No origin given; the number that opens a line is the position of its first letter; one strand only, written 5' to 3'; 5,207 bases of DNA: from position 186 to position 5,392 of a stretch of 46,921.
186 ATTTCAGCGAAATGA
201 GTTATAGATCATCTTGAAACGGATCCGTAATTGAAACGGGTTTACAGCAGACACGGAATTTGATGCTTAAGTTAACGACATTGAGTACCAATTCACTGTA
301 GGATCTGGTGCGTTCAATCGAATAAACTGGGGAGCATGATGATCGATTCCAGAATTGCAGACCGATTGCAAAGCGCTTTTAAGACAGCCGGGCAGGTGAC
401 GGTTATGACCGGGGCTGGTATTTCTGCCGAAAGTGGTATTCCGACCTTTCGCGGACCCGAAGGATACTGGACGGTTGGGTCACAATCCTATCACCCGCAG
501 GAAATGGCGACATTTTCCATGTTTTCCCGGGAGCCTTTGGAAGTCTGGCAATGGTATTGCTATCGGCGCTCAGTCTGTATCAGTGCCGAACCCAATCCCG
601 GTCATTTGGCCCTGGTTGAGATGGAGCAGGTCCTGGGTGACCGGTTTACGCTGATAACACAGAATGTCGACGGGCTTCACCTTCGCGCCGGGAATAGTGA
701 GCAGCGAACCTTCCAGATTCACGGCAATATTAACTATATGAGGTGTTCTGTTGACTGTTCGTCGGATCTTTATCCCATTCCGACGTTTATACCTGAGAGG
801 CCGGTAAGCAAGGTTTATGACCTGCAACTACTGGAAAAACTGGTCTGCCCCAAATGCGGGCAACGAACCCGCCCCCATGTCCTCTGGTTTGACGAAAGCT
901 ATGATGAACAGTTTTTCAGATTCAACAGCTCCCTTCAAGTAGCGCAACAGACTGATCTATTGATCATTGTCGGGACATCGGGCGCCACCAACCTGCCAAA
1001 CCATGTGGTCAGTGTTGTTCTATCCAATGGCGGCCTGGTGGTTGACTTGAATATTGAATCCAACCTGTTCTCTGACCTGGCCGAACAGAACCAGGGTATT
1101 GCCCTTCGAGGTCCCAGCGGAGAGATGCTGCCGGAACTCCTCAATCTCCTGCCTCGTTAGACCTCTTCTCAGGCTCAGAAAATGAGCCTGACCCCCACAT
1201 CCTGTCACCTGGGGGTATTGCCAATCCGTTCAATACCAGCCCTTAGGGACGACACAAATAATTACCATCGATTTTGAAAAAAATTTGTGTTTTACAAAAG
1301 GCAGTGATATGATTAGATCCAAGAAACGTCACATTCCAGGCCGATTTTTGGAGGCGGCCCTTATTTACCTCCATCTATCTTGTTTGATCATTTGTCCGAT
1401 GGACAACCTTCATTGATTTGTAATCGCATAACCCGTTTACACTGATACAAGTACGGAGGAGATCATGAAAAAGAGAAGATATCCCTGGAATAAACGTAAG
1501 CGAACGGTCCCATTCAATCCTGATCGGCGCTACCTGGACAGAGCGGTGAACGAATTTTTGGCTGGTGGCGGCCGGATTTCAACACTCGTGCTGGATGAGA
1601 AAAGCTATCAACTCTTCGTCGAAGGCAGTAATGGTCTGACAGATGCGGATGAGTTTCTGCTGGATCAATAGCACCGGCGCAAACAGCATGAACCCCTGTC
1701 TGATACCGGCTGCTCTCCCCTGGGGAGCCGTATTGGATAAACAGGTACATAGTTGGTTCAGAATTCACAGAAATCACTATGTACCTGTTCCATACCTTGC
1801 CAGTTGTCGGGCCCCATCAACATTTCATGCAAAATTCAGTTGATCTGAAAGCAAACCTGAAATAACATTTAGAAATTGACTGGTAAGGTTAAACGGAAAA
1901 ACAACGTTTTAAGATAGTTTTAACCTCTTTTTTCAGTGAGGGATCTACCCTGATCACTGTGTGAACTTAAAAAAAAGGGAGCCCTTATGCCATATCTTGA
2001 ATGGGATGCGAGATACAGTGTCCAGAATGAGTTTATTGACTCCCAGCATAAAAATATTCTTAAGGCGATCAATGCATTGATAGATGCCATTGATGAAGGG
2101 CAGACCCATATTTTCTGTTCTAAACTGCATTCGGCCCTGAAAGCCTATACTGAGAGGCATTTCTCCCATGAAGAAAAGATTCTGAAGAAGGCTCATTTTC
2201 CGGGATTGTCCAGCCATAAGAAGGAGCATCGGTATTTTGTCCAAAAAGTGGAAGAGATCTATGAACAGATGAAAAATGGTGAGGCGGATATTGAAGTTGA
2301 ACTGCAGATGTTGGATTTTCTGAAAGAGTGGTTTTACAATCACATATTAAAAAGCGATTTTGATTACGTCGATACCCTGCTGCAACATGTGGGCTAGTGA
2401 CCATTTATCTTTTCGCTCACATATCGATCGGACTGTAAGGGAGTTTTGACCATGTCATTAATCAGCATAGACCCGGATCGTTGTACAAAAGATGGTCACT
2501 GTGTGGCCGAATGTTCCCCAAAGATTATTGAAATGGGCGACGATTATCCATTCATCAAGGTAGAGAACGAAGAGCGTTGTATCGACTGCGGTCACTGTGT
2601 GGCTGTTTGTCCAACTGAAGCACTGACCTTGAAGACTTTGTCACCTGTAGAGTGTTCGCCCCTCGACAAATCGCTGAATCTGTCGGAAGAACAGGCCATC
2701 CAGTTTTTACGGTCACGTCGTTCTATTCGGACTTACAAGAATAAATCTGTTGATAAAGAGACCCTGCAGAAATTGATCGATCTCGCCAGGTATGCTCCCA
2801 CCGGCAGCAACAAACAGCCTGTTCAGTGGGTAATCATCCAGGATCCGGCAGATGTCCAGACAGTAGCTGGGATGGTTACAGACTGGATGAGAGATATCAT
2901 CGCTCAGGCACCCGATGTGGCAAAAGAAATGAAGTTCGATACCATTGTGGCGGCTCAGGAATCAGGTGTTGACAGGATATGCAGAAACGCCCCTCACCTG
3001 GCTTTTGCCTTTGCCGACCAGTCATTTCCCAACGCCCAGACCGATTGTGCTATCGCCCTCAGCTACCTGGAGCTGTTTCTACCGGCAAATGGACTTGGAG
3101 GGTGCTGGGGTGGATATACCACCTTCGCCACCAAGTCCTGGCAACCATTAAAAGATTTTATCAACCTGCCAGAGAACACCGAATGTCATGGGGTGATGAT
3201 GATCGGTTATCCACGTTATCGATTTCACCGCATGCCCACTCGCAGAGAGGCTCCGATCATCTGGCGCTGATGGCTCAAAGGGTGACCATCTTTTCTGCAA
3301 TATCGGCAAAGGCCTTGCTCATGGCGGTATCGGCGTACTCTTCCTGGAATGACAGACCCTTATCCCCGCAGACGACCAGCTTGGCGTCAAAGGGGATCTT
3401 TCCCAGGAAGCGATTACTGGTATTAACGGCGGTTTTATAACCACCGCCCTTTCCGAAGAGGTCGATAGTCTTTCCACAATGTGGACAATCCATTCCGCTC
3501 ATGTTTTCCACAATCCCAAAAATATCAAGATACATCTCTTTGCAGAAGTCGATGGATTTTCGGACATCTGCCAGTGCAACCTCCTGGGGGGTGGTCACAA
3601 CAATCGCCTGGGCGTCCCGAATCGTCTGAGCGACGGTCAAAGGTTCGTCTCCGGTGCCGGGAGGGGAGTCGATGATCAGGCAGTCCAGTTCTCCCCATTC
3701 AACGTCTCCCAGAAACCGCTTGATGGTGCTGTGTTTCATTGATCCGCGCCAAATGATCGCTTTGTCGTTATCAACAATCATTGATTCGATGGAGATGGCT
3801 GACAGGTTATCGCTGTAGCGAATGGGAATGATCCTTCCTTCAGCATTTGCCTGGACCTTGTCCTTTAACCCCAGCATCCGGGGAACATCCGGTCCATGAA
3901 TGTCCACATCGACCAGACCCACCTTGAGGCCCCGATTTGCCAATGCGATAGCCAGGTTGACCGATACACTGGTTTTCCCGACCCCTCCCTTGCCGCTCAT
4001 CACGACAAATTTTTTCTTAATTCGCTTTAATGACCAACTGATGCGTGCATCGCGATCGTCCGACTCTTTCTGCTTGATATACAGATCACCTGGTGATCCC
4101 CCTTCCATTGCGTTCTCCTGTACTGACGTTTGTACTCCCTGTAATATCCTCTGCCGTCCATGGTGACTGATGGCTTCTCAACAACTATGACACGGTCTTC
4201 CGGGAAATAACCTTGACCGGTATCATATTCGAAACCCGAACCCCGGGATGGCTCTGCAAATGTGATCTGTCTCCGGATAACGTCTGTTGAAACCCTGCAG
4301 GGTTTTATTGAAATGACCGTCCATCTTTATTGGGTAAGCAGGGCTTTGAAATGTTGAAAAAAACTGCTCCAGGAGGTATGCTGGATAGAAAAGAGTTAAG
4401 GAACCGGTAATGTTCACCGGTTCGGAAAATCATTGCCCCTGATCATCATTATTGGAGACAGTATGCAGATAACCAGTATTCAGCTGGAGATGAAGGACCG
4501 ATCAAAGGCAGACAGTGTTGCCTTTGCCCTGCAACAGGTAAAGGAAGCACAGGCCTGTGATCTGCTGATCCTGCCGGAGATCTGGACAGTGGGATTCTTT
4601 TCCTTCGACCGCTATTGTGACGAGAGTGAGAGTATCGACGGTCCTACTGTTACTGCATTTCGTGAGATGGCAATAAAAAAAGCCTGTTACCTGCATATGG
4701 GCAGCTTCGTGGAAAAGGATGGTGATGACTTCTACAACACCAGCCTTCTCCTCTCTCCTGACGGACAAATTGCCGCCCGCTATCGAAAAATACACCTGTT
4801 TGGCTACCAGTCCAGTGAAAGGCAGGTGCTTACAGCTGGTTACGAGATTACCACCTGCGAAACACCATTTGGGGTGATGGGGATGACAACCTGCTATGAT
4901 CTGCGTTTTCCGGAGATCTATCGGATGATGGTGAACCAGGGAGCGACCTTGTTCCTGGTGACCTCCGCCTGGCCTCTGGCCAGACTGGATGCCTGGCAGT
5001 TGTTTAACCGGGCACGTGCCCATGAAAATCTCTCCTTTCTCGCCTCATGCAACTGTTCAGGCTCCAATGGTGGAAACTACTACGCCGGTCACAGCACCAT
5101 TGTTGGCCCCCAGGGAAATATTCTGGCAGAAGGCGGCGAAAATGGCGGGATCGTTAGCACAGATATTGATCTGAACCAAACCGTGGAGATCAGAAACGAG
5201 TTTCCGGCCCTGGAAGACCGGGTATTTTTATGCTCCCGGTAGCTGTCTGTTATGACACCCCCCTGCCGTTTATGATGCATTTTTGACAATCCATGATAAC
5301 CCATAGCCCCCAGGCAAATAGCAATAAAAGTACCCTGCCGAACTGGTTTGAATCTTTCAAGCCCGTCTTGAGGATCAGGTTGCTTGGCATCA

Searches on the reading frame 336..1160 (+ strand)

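Call 18: search_protein_families(library=pfam, proteins=[window:336-1160:+])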
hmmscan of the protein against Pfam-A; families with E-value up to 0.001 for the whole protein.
window:336-1160:+ (274 aa): 1 family
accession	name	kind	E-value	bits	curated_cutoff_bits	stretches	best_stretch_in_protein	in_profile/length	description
PF02146.23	SIR2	-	3.1e-33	115.6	24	1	26-216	1-176/180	Sir2 family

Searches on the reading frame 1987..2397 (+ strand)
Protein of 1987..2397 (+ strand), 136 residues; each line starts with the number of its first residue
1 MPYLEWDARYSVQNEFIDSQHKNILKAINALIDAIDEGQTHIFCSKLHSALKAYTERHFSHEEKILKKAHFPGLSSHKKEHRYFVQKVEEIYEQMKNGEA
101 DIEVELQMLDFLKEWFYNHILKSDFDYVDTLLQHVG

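Call 83: search_protein_families(library=pfam, proteins=[window:1987-2397:+])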
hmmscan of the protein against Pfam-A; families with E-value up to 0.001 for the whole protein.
window:1987-2397:+ (136 aa): 1 family
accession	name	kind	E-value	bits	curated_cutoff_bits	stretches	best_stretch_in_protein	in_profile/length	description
PF01814.28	Hemerythrin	-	3.4e-17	63.5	25.3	1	15-129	4-125/127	Hemerythrin HHE cation binding domain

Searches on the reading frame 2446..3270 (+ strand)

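Call 18: search_protein_families(library=pfam, proteins=[window:2446-3270:+])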
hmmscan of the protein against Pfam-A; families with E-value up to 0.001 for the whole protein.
window:2446-3270:+ (274 aa): 11 families
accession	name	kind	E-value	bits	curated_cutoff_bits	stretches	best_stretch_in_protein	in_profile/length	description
PF00881.29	Nitroreductase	-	3.8e-26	92.7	23.5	1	88-255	1-167/167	Nitroreductase family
PF00037.32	Fer4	-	1.5e-10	40.8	21.1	1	41-61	4-24/24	4Fe-4S binding domain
PF12837.12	Fer4_6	-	2.6e-10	40.2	25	1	41-60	5-24/24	4Fe-4S binding domain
PF14512.11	TM1586_NiRdase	-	4.8e-09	36.6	27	0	161-261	40-138/215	Putative TM nitroreductase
PF13237.11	Fer4_10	-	3.3e-08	33.8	25.5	1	6-56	2-53/53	4Fe-4S dicluster domain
PF12838.12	Fer4_7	-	1.1e-07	32.6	27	2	12-59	1-52/52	4Fe-4S dicluster domain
PF13187.11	Fer4_9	-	1.7e-07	31.6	27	1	12-59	1-51/52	4Fe-4S dicluster domain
PF12797.12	Fer4_2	-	1.3e-06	28.4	24.5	1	39-57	4-22/22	4Fe-4S binding domain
PF14697.11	Fer4_21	-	4.7e-06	27.1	35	1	7-61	2-58/59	4Fe-4S dicluster domain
PF13183.11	Fer4_8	-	2.4e-05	25.2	27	0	43-59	3-19/68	4Fe-4S dicluster domain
PF13484.11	Fer4_16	-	0.00025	22.2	30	1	44-70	1-29/66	4Fe-4S double cluster binding domain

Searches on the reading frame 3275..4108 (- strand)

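Call 18: search_protein_families(library=pfam, proteins=[window:3275-4108:-])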
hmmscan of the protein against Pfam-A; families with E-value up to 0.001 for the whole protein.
window:3275-4108:- (277 aa): 8 families
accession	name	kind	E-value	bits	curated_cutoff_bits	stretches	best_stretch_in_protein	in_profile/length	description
PF10609.15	ParA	-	1.9e-93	312.8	27.1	1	30-274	2-245/246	NUBPL iron-transfer P-loop NTPase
PF01656.29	CbiA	-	7e-14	52.3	25.4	1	35-203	2-82/125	CobQ/CobB/MinD/ParA nucleotide binding domain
PF13614.12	AAA_31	-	1.4e-11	45.1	27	1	33-191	3-166/177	AAA domain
PF09140.17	MipZ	-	5.7e-08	32.8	20.7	1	35-165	4-123/262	ATPase MipZ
PF02374.21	ArsA_ATPase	-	7e-08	32.5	24.3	1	33-108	2-68/305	Anion-transporting ATPase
PF13481.12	AAA_25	-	0.00055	20.1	27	0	17-63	16-63/195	AAA domain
PF20720.3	nSTAND3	-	0.00056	20.1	27.2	0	31-63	16-48/155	Novel STAND NTPase 3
PF00142.24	Fer4_NifH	-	0.0007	19.6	25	0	35-69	3-37/271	4Fe-4S iron sulfur cluster binding proteins, NifH/frxC family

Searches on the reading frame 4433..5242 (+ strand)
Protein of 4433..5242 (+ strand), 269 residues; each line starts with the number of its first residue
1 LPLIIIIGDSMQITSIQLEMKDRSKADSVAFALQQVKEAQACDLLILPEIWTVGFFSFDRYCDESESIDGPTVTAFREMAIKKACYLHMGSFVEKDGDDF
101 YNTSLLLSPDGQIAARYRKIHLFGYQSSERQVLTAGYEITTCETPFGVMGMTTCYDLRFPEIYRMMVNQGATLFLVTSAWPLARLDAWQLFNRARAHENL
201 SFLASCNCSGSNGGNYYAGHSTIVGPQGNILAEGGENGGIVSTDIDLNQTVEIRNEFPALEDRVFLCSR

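Call 18: search_protein_families(library=pfam, proteins=[window:4433-5242:+])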
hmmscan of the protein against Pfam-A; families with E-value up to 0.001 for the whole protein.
window:4433-5242:+ (269 aa): 1 family
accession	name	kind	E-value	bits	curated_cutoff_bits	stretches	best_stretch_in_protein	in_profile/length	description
PF00795.27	CN_hydrolase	-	1.3e-50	172.5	23.2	1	13-254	2-255/256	Carbon-nitrogen hydrolase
